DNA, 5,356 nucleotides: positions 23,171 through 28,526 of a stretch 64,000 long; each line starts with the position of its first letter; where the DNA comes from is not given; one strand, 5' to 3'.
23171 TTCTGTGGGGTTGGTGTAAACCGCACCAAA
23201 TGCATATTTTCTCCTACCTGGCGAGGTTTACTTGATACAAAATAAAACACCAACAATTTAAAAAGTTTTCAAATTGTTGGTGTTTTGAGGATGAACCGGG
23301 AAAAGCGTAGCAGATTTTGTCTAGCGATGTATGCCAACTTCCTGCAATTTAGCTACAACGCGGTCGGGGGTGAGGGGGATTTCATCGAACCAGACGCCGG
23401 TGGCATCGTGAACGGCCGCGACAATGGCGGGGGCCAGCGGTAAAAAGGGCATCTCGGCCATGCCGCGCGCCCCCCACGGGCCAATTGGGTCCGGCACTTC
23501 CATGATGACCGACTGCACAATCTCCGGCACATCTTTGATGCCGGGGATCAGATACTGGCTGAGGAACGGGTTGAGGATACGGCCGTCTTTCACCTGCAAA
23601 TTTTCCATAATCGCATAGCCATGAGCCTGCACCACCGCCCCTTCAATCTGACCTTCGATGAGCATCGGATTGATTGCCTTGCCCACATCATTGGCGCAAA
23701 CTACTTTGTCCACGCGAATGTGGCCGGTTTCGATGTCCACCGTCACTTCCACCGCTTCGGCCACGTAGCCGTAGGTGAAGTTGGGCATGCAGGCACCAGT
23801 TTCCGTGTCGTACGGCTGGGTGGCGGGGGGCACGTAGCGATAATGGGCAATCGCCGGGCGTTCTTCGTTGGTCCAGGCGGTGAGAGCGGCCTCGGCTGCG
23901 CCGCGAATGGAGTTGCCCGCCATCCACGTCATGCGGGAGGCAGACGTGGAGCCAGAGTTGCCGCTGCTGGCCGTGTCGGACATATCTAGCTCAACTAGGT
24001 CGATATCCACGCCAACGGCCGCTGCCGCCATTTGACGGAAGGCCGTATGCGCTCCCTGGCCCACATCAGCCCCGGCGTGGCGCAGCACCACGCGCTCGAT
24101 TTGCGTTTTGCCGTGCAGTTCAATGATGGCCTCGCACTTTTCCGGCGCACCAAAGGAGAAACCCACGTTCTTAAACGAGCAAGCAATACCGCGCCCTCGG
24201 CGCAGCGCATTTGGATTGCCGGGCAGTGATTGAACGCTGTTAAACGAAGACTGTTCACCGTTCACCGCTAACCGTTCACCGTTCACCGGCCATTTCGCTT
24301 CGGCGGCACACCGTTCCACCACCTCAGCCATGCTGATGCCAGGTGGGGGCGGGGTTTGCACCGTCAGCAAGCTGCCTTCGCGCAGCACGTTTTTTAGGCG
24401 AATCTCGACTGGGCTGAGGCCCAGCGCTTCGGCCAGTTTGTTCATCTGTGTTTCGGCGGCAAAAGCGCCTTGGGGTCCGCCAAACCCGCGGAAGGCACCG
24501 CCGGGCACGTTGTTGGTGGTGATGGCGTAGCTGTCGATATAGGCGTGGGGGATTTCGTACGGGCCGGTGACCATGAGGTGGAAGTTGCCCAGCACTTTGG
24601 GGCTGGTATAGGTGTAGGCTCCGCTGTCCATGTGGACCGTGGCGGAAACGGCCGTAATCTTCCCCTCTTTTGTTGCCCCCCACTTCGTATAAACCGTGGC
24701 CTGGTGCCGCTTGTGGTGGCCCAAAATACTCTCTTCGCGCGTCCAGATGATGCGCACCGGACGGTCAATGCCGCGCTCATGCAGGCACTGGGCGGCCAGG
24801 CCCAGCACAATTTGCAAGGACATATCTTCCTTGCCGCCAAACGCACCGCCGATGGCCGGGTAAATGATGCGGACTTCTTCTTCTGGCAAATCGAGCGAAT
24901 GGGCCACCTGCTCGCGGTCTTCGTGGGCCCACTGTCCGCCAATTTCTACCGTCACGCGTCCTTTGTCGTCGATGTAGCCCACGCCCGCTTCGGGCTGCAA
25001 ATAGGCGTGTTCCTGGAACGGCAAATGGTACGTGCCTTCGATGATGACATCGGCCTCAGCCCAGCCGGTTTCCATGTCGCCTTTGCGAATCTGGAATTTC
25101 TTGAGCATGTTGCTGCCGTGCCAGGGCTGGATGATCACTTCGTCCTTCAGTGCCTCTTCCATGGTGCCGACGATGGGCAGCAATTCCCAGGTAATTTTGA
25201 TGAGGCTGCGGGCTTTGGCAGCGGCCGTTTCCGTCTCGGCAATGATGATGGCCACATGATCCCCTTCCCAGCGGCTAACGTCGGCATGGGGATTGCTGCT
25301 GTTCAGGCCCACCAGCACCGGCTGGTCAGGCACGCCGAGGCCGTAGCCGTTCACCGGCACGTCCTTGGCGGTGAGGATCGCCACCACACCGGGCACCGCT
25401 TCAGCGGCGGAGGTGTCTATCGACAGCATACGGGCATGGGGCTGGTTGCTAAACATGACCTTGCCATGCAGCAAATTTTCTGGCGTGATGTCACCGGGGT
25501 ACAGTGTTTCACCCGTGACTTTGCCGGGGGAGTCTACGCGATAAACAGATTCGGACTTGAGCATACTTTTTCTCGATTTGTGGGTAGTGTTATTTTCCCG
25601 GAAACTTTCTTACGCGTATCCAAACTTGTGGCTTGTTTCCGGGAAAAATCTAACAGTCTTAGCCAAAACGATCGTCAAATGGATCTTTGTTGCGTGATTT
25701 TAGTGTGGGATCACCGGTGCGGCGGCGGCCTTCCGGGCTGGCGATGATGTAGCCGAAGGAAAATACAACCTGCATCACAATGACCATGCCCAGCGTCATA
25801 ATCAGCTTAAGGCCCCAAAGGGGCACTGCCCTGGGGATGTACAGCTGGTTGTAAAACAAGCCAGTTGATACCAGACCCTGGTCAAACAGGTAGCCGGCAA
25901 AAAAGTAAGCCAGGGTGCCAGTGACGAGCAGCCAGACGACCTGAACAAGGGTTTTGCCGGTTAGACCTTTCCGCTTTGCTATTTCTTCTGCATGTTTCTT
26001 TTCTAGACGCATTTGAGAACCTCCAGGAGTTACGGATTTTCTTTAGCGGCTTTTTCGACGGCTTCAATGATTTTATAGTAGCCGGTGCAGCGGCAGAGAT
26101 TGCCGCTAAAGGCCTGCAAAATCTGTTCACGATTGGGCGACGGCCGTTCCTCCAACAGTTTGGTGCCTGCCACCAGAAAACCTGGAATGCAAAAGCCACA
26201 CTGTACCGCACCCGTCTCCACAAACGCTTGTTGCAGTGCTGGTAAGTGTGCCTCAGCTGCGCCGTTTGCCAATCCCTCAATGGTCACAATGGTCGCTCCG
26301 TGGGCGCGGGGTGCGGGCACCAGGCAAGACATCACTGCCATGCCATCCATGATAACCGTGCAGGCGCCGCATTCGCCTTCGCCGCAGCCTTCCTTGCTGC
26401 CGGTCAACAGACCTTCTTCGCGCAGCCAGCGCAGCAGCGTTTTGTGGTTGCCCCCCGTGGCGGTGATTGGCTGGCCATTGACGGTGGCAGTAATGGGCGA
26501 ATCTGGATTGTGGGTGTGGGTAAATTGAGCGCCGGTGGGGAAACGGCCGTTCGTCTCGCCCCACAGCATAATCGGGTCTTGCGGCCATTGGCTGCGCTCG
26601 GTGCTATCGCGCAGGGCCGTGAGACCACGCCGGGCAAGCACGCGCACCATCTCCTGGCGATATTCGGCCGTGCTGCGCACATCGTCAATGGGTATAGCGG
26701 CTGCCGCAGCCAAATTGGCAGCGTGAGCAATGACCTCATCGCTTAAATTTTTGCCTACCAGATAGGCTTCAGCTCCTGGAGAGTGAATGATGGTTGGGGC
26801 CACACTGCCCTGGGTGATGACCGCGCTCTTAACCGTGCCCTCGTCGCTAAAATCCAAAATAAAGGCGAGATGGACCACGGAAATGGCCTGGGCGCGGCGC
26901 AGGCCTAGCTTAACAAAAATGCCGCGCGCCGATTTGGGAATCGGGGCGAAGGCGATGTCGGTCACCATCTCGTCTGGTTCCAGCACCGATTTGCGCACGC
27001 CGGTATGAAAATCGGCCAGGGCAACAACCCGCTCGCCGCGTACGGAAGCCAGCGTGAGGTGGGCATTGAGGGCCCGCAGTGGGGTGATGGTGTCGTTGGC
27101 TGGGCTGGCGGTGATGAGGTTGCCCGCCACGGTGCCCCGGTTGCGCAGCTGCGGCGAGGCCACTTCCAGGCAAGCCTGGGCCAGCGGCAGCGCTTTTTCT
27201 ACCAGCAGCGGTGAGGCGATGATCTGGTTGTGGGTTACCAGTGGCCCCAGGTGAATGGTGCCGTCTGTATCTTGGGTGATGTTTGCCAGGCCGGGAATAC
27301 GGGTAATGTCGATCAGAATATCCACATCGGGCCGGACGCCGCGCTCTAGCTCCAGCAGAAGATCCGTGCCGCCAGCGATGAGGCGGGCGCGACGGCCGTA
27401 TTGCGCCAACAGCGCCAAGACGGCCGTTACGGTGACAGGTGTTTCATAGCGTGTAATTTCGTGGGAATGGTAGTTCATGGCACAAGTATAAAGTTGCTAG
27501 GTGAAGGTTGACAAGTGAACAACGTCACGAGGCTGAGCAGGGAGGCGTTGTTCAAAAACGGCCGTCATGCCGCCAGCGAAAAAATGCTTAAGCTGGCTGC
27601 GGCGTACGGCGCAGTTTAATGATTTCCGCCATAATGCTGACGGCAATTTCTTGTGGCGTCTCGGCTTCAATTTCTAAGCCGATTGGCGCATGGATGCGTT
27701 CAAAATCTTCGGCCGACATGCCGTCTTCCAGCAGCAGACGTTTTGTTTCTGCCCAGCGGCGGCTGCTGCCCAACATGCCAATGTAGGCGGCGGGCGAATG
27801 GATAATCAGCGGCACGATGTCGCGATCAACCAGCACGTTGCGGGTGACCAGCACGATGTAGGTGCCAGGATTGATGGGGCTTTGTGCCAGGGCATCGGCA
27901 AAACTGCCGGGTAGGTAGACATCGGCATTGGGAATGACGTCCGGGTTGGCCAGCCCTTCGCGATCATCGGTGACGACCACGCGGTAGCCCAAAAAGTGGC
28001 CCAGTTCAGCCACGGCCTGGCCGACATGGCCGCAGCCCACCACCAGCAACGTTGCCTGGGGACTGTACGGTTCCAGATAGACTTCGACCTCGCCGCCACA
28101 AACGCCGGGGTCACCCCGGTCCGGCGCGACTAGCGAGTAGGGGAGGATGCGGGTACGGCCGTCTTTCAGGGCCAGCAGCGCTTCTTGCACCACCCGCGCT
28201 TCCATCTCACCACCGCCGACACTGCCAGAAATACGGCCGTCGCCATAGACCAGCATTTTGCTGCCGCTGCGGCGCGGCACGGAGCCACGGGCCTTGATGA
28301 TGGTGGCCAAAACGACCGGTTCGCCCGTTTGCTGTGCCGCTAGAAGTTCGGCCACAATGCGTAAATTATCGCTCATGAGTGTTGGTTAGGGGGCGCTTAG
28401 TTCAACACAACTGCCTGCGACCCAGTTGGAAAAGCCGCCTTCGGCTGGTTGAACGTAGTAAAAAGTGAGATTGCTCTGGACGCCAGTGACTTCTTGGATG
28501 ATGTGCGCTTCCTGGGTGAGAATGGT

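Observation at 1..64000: Hyper-abundant octamer palindrome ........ (mostly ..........): a HIP1-like highly iterated palindrome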

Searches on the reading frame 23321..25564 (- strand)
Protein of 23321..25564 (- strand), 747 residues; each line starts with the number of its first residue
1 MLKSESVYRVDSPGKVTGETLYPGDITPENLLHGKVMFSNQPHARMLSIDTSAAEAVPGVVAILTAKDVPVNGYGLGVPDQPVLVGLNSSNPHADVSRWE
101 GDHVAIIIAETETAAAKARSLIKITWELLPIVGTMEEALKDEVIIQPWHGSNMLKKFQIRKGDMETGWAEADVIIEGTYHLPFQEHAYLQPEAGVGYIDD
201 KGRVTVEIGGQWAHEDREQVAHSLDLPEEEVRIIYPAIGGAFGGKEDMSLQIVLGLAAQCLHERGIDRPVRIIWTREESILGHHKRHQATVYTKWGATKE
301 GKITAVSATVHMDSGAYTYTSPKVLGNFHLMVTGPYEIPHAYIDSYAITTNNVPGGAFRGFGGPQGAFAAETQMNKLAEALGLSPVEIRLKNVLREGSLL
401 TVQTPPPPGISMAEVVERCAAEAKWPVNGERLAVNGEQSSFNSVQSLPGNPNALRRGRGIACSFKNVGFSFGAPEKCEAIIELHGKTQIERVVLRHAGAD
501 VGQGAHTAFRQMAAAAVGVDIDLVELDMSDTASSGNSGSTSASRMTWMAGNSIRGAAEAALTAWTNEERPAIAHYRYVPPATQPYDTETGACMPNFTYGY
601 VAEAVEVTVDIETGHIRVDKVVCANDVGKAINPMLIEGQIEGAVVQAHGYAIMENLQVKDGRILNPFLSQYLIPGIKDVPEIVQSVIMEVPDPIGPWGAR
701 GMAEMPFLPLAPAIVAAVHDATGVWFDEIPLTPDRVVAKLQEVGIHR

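Call 6: search_protein_families(library=pfam, proteins=[window:23321-25564:-])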
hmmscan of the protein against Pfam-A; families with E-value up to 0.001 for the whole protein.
window:23321-25564:- (747 aa): 3 families
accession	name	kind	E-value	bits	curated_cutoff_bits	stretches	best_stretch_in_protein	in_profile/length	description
PF02738.23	MoCoBD_1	-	2.2e-72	243.6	27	1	151-393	7-244/244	Molybdopterin cofactor-binding domain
PF20256.3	MoCoBD_2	-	2.5e-53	181.9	27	2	567-680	173-283/283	Molybdopterin cofactor-binding domain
PF01315.27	Ald_Xan_dh_C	-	1.9e-21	76.9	31.3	1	17-129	1-109/110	Aldehyde oxidase and xanthine dehydrogenase, a/b hammerhead domain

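Call 12: find_encoding_contigs(protein=window:23321-25564:-, flank=10000, max_places=6)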
Protein window:23321-25564:- (747 aa): no gene with exactly this product is on record in the collection.

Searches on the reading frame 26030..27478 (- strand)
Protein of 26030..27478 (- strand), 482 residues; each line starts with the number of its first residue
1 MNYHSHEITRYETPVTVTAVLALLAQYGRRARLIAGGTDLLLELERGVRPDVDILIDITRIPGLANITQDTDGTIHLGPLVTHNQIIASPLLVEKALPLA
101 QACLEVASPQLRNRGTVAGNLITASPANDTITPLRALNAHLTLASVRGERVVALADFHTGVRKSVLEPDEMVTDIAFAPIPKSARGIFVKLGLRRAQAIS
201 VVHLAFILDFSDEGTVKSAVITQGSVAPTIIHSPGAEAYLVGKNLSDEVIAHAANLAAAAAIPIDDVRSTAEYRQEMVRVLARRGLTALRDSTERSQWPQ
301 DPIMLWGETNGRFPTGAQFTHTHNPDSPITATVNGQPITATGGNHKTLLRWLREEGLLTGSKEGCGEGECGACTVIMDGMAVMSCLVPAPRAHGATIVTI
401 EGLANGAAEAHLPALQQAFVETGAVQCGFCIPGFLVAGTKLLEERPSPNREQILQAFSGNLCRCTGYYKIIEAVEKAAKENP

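Call 6: search_protein_families(library=pfam, proteins=[window:26030-27478:-])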
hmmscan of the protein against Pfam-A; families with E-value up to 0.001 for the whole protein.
window:26030-27478:- (482 aa): 5 families
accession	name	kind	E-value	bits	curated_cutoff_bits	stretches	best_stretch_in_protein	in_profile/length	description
PF00941.27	FAD_binding_5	-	1.1e-42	146.1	27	1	10-176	4-166/170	FAD binding domain in molybdopterin dehydrogenase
PF01799.25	Fer2_2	-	1.1e-27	96.4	30.3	1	399-475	1-75/75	[2Fe-2S] binding domain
PF03450.22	CO_deh_flav_C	-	4.9e-23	81.6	25.5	1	192-287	6-100/102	CO dehydrogenase flavoprotein C-terminal domain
PF00111.32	Fer2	-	3.3e-06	27.4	21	1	332-383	2-53/77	2Fe-2S iron-sulfur cluster binding domain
PF01565.28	FAD_binding_4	-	0.00066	19.8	26.4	0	13-125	9-108/139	FAD binding domain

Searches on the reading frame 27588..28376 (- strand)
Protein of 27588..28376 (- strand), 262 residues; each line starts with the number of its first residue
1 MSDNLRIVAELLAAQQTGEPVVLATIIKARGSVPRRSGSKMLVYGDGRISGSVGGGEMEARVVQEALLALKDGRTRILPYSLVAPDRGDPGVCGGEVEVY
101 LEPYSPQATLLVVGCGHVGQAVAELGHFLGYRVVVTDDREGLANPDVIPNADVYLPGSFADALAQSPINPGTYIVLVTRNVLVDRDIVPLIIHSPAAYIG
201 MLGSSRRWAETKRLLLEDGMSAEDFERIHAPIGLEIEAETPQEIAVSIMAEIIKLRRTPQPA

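Call 14: search_protein_families(library=pfam, proteins=[window:27588-28376:-])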
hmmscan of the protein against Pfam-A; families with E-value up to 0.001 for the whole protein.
window:27588-28376:- (262 aa): 2 families
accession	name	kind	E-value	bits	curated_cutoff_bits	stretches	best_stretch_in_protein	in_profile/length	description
PF13478.12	XdhC_C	-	1.1e-39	136.2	29.7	1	110-252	1-125/125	XdhC Rossmann domain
PF02625.21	XdhC_CoxI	-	4.6e-24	84.6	24.3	1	15-80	2-67/68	XdhC and CoxI family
